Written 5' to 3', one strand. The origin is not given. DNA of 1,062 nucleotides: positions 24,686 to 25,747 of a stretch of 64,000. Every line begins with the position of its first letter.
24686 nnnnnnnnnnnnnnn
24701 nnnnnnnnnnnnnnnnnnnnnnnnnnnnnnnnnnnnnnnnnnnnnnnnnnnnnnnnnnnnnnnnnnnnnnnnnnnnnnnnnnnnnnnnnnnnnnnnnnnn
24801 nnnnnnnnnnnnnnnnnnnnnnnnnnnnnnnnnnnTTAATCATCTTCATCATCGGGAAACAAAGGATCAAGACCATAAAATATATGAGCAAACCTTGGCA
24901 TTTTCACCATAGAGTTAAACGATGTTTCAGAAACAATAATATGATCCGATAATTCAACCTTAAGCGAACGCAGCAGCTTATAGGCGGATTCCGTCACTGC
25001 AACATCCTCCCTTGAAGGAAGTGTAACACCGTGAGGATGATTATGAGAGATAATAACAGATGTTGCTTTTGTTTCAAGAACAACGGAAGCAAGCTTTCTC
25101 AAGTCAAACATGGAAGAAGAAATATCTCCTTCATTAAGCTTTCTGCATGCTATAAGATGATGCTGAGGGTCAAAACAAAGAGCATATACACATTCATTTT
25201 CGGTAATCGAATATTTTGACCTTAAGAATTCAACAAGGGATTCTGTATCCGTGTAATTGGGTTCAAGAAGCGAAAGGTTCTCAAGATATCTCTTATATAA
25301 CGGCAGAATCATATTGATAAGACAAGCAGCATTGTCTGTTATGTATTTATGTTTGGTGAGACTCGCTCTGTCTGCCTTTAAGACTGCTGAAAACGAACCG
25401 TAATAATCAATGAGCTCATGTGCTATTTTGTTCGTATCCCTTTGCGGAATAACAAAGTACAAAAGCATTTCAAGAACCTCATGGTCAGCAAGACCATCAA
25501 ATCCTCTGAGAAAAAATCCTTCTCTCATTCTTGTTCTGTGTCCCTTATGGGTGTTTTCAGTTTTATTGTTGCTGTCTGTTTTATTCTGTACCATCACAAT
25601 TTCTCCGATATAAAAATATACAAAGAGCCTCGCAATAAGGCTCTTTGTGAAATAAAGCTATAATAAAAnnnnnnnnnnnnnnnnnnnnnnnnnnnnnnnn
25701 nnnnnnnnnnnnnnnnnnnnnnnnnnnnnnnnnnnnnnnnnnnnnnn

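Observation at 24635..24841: Rod-like structured element of about 205 nt between uvrB and radC, with strand-asymmetric wobble pairs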

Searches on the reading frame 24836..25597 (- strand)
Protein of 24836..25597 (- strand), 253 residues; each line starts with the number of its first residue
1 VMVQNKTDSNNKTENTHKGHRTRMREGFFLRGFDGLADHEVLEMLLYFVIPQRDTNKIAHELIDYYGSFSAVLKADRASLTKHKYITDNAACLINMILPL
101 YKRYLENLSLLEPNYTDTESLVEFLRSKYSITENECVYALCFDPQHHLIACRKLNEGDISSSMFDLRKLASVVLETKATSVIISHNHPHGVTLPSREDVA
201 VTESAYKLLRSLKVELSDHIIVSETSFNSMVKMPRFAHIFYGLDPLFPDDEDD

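Call 9: search_protein_families(library=pfam, proteins=[window:24836-25597:-])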
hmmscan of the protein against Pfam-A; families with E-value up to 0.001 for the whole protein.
window:24836-25597:- (253 aa): 1 family
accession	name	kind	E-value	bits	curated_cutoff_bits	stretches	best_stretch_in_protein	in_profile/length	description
PF04002.20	RadC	-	1.1e-29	103.2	22.1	1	116-231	2-117/121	RadC-like JAB domain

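Call 12: find_encoding_contigs(protein=window:24836-25597:-, flank=3000, max_places=6)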
Protein window:24836-25597:- (253 aa): no gene with exactly this product is on record in the collection.

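Call 17: find_encoding_contigs(protein=window:24836-25594:-, flank=3000, max_places=6)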
Protein window:24836-25594:- (252 aa): 7 contigs read that carry it; 3 places shown.
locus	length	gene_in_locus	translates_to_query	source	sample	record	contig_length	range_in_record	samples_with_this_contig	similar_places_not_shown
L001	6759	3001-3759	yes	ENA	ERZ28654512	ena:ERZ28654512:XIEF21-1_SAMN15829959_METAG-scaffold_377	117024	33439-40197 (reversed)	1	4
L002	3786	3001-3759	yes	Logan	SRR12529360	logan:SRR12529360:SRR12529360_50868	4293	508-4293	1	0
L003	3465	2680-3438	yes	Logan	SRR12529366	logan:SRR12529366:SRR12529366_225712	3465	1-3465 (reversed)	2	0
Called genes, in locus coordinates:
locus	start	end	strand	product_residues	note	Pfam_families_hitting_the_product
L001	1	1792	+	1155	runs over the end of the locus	PF02811:PHP, PF07733:DNA_pol3_alpha, PF17657:DNA_pol3_finger, PF14579:HHH_6, PF01336:tRNA_anti-codon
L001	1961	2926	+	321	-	PF00365:PFK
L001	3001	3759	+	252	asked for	PF04002:RadC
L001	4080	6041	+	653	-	PF04851:ResIII, PF17757:UvrB_inter, PF27431:UvrB_3rd, PF00271:Helicase_C, PF12344:UvrB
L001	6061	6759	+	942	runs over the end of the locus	PF00005:ABC_tran (faint), PF02463:SMC_N (faint), PF03193:RsgA_GTPase (faint), PF13191:AAA_16 (faint), PF13555:AAA_29 (faint), PF20703:nSTAND1 (faint), PF17760:UvrA_inter, PF17755:UvrA_DNA-bind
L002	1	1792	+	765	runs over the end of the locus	?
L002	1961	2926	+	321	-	PF00365:PFK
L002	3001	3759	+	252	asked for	PF04002:RadC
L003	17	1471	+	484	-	PF17657:DNA_pol3_finger, PF14579:HHH_6, PF01336:tRNA_anti-codon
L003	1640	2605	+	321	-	PF00365:PFK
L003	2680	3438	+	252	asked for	PF04002:RadC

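Call 22: find_homologous_proteins(query=window:24836-25594:-, max_evalue=1e-20)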
Query window:24836-25594:- (252 aa): 256 proteins with E <= 1e-20 among 510 candidates; the best 120 are listed.
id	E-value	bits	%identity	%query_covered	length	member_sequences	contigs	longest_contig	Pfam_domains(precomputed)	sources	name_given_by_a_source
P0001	7.7e-165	564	100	100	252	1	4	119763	PF04002.21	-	-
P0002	6.9e-119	414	74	98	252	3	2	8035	PF04002.21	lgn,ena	-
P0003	4.4e-110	385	70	97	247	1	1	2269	PF04002.21,PF20582.5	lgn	-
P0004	8.3e-108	377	68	95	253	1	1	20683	PF04002.21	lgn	-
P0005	2.9e-101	356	65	98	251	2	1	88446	PF04002.21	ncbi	-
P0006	4.2e-100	352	63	98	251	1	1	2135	PF04002.21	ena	-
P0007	1.7e-98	347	62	97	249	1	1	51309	PF04002.21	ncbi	-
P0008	3.4e-98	346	62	97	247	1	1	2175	PF04002.21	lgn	-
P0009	1.6e-97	344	64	91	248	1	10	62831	PF04002.21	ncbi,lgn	-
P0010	7.4e-97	342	64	96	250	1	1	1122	PF04002.21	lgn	-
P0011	3.4e-96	339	65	94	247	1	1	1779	PF04002.21,PF20582.5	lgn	-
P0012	2.6e-95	337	61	98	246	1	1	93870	PF04002.21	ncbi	-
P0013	1.4e-94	334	59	99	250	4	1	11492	PF04002.21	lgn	-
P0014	5.3e-88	313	59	98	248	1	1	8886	PF04002.21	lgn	-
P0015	8.6e-88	312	62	93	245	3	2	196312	PF04002.21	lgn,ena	-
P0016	2.0e-87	311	61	93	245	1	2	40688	PF04002.21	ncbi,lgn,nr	ncbi:MAG: JAB domain-containing protein [Acutalibacteraceae bacterium]|nr:JAB domain-containing prot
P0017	8.7e-86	305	59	98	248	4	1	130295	PF04002.21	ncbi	-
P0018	1.1e-84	302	58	97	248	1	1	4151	PF04002.21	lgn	-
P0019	1.8e-84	301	56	94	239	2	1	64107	PF04002.21,PF20582.5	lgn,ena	-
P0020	3.8e-83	297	55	98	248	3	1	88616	PF04002.21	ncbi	-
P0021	8.5e-82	292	55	92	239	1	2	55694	PF04002.21,PF20582.5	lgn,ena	-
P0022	1.7e-81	291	55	93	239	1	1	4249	PF04002.21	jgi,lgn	-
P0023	1.9e-81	291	55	93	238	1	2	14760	PF04002.21,PF20582.5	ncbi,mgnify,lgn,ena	mgnify:CR=1 FL=1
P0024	2.8e-81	291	54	95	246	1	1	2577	PF04002.21,PF20582.5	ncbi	ncbi:MAG: RadC family protein [Acutalibacteraceae bacterium]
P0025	6.0e-81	290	54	94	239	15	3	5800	PF04002.21,PF20582.5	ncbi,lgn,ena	-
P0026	2.8e-80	287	55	94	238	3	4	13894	PF04002.21,PF20582.5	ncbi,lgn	-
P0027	3.8e-79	284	53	94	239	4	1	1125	PF04002.21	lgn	-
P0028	5.6e-78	280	50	97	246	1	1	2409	PF04002.21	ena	-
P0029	1.2e-77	279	54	93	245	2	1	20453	PF04002.21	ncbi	ncbi:MAG: RadC family protein [Acutalibacteraceae bacterium]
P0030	1.2e-77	279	52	96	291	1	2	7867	PF04002.21,PF20582.5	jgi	-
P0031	1.8e-77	278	50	97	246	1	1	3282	PF04002.21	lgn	-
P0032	6.8e-77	276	54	92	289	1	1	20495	PF04002.21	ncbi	-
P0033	7.6e-77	276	55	91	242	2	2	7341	PF04002.21,PF20582.5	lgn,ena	-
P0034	1.7e-76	275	53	94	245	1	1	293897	PF04002.21,PF20582.5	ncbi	-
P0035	1.7e-76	275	51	96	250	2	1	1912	PF04002.21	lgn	-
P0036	2.2e-76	275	53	96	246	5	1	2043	PF04002.21,PF20582.5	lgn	-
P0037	2.3e-76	275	53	92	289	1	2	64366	PF04002.21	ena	-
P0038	5.6e-76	273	52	94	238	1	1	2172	PF04002.21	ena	-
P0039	8.3e-76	273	50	95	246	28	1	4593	PF04002.21,PF20582.5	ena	-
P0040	9.8e-76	272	51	97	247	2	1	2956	PF04002.21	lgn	-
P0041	1.0e-75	272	51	94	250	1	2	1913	PF04002.21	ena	-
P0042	1.3e-75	272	51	97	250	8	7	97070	PF04002.21,PF20582.5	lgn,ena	-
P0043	1.5e-75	272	53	96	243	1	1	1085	PF04002.21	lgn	-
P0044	2.1e-75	271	55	92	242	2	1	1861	PF04002.21,PF20582.5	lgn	-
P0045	2.7e-75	271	52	95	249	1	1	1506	PF04002.21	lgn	-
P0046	4.1e-75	270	53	93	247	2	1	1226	PF04002.21,PF20582.5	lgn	-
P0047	4.1e-75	270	50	94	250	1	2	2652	PF04002.21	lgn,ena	-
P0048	5.1e-75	270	53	94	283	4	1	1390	PF04002.21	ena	-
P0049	5.2e-75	270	50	94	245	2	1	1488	PF04002.21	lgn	-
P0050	5.3e-75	270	51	96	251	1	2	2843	PF04002.21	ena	-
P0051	8.1e-75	269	52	92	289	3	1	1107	PF04002.21,PF20582.5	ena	-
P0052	9.1e-75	269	52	92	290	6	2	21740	PF04002.21,PF20582.5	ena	-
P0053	9.9e-75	269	53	96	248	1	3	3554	PF04002.21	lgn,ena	-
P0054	1.0e-74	269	50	97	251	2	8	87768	PF04002.21,PF20582.5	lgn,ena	-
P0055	1.4e-74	269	55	94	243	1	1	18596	PF04002.21,PF20582.5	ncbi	-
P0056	1.4e-74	269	48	97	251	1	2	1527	PF04002.21,PF20582.5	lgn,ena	-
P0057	1.5e-74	269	54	95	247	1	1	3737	PF04002.21,PF20582.5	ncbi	-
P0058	2.6e-74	268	50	95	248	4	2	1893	PF04002.21,PF20582.5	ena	-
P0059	3.2e-74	267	50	99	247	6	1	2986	PF04002.21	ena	-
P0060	4.0e-74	267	49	97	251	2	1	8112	PF04002.21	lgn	-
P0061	5.3e-74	267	48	100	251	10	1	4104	PF04002.21,PF20582.5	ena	-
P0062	5.5e-74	267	54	91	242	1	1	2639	PF04002.21,PF20582.5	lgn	-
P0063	5.9e-74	267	51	92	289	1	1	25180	PF04002.21,PF20582.5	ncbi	-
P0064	6.4e-74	266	50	100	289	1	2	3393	PF04002.21,PF20582.5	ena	-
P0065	9.0e-74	266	49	96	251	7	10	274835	PF04002.21,PF20582.5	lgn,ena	-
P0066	9.6e-74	266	51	96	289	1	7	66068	PF04002.21,PF20582.5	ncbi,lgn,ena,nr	ncbi:MAG: hypothetical protein IKY78_07870 [Clostridia bacterium]|nr:hypothetical protein [Clostridi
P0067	1.7e-73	265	51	95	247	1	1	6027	PF04002.21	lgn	-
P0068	1.8e-73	265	52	92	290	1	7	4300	PF04002.21,PF20582.5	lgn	-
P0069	2.3e-73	265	51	96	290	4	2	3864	PF04002.21,PF20582.5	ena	-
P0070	2.4e-73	265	51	99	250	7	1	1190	PF04002.21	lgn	-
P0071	5.2e-73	264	48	97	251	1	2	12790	PF04002.21,PF20582.5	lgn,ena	-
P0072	1.3e-72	262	50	95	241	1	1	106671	PF04002.21,PF20582.5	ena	-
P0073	1.4e-72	262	51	94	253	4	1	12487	PF04002.21,PF20582.5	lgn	-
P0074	1.9e-72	262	51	92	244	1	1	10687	PF04002.21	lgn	-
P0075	1.9e-72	262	52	92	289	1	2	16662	PF04002.21,PF20582.5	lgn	-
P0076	1.9e-72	262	52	92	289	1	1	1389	PF04002.21,PF20582.5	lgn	-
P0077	2.1e-72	262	49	97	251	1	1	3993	PF04002.21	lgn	-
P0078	2.5e-72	261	51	94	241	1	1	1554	PF04002.21,PF20582.5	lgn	-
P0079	3.2e-72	261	53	92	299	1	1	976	PF04002.21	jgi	jgi:DNA repair protein RadC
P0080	3.7e-72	261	51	92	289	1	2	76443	PF04002.21,PF20582.5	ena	-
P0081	4.8e-72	260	51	92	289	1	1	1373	PF04002.21,PF20582.5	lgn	-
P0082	7.4e-72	260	50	94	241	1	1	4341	PF04002.21,PF20582.5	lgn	-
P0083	1.1e-71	259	48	96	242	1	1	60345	PF04002.21,PF20582.5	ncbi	-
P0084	1.3e-71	259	53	94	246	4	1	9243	PF04002.21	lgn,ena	-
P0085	1.5e-71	259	52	94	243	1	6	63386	PF04002.21,PF20582.5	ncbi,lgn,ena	-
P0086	1.5e-71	259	49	94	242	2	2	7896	PF04002.21,PF20582.5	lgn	-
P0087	3.2e-71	258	48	97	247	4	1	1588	PF04002.21,PF20582.5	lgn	-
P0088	4.1e-71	257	51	92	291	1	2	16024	PF04002.21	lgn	-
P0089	4.7e-71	257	52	94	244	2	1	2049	PF04002.21,PF20582.5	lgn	-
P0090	6.2e-71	257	50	95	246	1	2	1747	PF04002.21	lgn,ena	-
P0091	6.8e-71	257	50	94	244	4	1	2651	PF04002.21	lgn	-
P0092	1.0e-70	256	51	94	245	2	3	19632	PF04002.21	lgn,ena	-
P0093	1.1e-70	256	50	94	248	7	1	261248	PF04002.21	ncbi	-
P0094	1.8e-70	255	48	93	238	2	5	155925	PF04002.21,PF20582.5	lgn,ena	-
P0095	2.1e-70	255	50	93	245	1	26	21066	PF04002.21,PF20582.5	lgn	-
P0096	2.1e-70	255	48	97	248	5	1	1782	PF04002.21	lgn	-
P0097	3.5e-70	254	52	91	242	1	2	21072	PF04002.21,PF20582.5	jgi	-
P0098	3.9e-70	254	50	94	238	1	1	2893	PF04002.21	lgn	-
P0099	7.4e-70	253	52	94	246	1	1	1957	PF04002.21,PF20582.5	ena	-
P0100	1.1e-69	253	50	94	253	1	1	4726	PF04002.21,PF20582.5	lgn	-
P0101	1.2e-69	252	52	91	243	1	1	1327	PF04002.21,PF20582.5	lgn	-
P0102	1.4e-69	252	49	92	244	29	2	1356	PF04002.21,PF20582.5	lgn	-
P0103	1.4e-69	252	48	95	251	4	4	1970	PF04002.21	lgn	-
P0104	3.3e-69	251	50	97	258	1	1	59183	PF04002.21,PF20582.5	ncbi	-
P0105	3.9e-69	251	49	94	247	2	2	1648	PF04002.21,PF20582.5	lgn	-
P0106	6.1e-69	250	48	97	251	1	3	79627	PF04002.21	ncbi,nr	ncbi:MAG: hypothetical protein NC122_00470 [Faecalibacterium sp.]|nr:hypothetical protein [Ruminococ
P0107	7.7e-69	250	52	86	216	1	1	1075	PF04002.21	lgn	-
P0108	2.5e-68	248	49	93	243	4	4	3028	PF04002.21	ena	-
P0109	2.6e-68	248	50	94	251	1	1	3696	PF04002.21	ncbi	-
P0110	2.7e-68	248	49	95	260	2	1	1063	PF04002.21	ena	-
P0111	5.2e-68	247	50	94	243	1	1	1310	PF04002.21,PF20582.5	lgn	-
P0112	5.3e-68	247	51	91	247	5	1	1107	PF04002.21,PF20582.5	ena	-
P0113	5.9e-68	247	52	92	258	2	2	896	PF04002.21,PF20582.5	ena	-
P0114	7.0e-68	247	48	94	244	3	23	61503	PF04002.21,PF20582.5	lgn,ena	-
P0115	7.1e-68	247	52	92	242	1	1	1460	PF04002.21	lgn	-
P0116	7.3e-68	247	48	94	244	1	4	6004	PF04002.21,PF20582.5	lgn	-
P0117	8.4e-68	246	48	94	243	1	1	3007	PF04002.21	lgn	-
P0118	8.5e-68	246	48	94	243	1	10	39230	PF04002.21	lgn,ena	-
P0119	1.2e-67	246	48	94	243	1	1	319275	PF04002.21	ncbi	-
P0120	1.2e-67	246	47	94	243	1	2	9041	PF04002.21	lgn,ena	-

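Call 24: find_encoding_contigs(protein=P0002, flank=3000, max_places=3)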
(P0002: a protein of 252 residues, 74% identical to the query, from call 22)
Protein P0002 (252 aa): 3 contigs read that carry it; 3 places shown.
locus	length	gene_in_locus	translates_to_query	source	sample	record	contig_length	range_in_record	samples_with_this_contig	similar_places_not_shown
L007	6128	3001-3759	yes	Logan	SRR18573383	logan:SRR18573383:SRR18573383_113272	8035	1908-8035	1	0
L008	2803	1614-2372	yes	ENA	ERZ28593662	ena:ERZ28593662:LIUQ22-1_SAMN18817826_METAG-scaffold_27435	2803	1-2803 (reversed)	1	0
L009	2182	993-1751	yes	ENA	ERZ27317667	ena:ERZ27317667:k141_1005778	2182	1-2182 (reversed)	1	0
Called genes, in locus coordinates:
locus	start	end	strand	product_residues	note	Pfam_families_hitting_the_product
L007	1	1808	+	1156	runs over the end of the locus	PF02811:PHP, PF07733:DNA_pol3_alpha, PF17657:DNA_pol3_finger, PF14579:HHH_6, PF13742:tRNA_anti_2 (faint), PF01336:tRNA_anti-codon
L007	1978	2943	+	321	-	PF00365:PFK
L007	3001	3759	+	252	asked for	PF04002:RadC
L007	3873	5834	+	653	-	PF04851:ResIII, PF17757:UvrB_inter, PF27431:UvrB_3rd, PF00271:Helicase_C, PF12344:UvrB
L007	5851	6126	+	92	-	?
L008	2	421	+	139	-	?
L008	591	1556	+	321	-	PF00365:PFK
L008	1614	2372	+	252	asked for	PF04002:RadC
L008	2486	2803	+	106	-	?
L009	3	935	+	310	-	?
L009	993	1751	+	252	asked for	PF04002:RadC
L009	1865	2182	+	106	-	?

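Call 25: find_encoding_contigs(protein=P0004, flank=3000, max_places=3)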
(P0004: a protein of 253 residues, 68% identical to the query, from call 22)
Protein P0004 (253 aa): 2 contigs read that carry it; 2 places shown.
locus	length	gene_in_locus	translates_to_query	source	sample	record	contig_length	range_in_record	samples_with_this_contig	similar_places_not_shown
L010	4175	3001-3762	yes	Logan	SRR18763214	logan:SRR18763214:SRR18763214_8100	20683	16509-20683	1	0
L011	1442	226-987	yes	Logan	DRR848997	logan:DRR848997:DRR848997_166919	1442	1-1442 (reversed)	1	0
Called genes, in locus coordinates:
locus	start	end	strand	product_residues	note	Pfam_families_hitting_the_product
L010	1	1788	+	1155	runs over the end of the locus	PF02811:PHP, PF07733:DNA_pol3_alpha, PF17657:DNA_pol3_finger, PF14579:HHH_6, PF01336:tRNA_anti-codon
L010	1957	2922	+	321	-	PF00365:PFK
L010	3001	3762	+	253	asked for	PF04002:RadC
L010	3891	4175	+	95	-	?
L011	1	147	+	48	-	?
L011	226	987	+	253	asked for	PF04002:RadC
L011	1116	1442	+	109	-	?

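Call 26: find_encoding_contigs(protein=P0005, flank=3000, max_places=3)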
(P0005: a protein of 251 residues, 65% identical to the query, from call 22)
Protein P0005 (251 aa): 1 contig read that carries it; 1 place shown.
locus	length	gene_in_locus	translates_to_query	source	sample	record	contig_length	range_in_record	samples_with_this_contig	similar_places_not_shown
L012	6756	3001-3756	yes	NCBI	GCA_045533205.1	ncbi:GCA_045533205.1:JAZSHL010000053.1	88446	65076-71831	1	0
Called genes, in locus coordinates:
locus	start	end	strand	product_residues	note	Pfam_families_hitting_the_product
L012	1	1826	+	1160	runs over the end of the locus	PF02811:PHP, PF07733:DNA_pol3_alpha, PF17657:DNA_pol3_finger, PF14579:HHH_6, PF01336:tRNA_anti-codon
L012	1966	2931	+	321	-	PF00365:PFK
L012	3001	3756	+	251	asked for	PF04002:RadC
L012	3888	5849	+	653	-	PF00270:DEAD (faint), PF04851:ResIII, PF17757:UvrB_inter, PF27431:UvrB_3rd, PF00271:Helicase_C, PF12344:UvrB, PF02151:UVR (weak)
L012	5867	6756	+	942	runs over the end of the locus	PF00005:ABC_tran (faint), PF02463:SMC_N (faint), PF03193:RsgA_GTPase (faint), PF13191:AAA_16 (faint), PF13555:AAA_29 (faint), PF20703:nSTAND1 (faint), PF17760:UvrA_inter, PF17755:UvrA_DNA-bind, +1 more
